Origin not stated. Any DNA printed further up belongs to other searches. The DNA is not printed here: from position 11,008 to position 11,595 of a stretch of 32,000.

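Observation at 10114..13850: DUF4917 (SIR2-like) + KTSC + coiled-coil ABC ATPase: candidate uncharacterised three-gene defence or conflict system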

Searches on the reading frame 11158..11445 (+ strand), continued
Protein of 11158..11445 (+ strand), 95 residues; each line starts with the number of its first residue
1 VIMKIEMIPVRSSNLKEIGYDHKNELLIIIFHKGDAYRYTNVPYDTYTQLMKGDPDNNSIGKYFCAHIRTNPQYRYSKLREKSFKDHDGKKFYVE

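Call 96: get_annotated_region(hit=H26, flank=3500)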
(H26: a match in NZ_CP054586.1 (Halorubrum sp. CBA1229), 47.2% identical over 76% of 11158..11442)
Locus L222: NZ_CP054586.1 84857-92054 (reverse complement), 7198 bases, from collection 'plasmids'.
description: Halorubrum sp. CBA1229 plasmid pCBA1229, complete sequence
organism: Halorubrum sp. CBA1229 (NCBI taxid 1853699)
taxonomy: Archaea; Euryarchaeota; Halobacteria; Halobacteriales; Haloferacaceae; Halorubrum; Halorubrum sp. CBA1229
host: -; source: solar salt; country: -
typing (MOB-suite, as given by PLSDB): non-mobilizable; mating-pair formation MPF_T
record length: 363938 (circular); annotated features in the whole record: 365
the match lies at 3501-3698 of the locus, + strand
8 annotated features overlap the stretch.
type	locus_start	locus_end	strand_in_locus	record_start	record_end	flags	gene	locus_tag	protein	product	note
CDS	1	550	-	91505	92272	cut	-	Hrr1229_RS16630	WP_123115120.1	DUF6293 family protein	-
CDS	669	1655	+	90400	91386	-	-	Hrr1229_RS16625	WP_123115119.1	E2/UBC family protein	-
CDS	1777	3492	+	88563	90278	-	-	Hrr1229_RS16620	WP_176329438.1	ThiF family adenylyltransferase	-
CDS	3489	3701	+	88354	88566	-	-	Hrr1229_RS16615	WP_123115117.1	KTSC domain-containing protein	-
CDS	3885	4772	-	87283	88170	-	-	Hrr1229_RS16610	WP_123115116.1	hypothetical protein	-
CDS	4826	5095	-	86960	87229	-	-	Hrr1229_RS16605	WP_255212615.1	helix-turn-helix transcriptional regulator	-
CDS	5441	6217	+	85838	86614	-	coxB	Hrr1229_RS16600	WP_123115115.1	cytochrome c oxidase subunit II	-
CDS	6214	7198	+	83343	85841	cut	-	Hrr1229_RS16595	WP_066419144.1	cbb3-type cytochrome c oxidase subunit I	GO:0009060 - aerobic respiration [Evidence IEA]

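Call 97: get_annotated_region(hit=H32, flank=3500)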
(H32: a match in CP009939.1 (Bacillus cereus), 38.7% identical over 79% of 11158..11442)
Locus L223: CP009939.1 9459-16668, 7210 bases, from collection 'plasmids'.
description: Bacillus cereus strain 03BB87 plasmid pBCN, complete sequence
organism: Bacillus cereus (NCBI taxid 1396)
taxonomy: Bacteria; Bacillota; Bacilli; Bacillales; Bacillaceae; Bacillus; Bacillus cereus
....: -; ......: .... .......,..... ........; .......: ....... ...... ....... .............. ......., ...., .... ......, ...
typing (MOB-suite, as given by PLSDB): non-mobilizable; replicon rep_cluster_1698
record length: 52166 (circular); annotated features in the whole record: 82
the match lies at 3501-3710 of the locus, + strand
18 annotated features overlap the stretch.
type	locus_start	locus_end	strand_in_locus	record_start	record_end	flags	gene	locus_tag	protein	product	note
CDS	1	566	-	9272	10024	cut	-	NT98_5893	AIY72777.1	istB-like ATP binding family protein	-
CDS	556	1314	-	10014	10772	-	-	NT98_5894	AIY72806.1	DnaD domain protein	-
CDS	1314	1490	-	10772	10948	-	-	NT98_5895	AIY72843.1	hypothetical protein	-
CDS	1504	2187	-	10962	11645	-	-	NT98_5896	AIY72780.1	ERF superfamily protein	-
CDS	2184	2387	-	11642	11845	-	-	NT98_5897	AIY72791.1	hypothetical protein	-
CDS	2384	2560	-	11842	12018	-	-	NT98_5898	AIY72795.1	hypothetical protein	-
CDS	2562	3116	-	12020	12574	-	-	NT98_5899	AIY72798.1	NUMOD4 motif family protein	-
CDS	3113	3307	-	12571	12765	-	-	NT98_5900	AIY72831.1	hypothetical protein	-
CDS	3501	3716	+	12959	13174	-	-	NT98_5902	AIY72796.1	KTSC domain protein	-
CDS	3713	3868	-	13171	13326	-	-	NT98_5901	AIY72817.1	hypothetical protein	-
CDS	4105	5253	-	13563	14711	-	-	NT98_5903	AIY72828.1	transposase, IS605 OrfB family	-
CDS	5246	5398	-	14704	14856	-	-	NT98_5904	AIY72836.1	hypothetical protein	-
CDS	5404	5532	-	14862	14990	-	-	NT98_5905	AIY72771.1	hypothetical protein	-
CDS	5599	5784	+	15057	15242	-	-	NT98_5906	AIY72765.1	hypothetical protein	-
CDS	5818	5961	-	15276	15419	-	-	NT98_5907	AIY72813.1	hypothetical protein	-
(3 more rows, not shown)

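Call 98: get_annotated_region(hit=H50, flank=3500)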
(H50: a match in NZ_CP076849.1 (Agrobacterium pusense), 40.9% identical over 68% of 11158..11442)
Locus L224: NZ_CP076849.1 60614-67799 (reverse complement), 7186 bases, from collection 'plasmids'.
description: Agrobacterium pusense strain SX41 plasmid pB, complete sequence
organism: Agrobacterium pusense (NCBI taxid 648995)
taxonomy: Bacteria; Pseudomonadota; Alphaproteobacteria; Hyphomicrobiales; Rhizobiaceae; Agrobacterium; Agrobacterium pusense
host: -; source: mixed culture,weathered tuff; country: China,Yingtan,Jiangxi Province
typing (MOB-suite, as given by PLSDB): non-mobilizable; replicon rep_cluster_440; mating-pair formation MPF_T
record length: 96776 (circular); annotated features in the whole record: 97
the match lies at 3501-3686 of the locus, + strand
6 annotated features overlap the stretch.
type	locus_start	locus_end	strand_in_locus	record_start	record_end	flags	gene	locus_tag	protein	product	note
CDS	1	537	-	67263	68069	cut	phnE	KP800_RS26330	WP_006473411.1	phosphonate ABC transporter, permease protein PhnE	GO:0015716 - organic phosphonate transport [Evidence IEA]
CDS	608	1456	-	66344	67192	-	phnD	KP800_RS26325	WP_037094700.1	phosphate/phosphite/phosphonate ABC transporter substrate-binding protein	-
CDS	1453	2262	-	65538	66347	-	phnC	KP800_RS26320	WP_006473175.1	phosphonate ABC transporter ATP-binding protein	GO:0015716 - organic phosphonate transport [Evidence IEA]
CDS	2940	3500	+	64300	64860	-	-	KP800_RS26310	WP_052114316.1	ATP-binding protein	-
CDS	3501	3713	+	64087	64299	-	-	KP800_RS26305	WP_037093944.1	KTSC domain-containing protein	-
CDS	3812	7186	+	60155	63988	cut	-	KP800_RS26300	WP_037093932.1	hypothetical protein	-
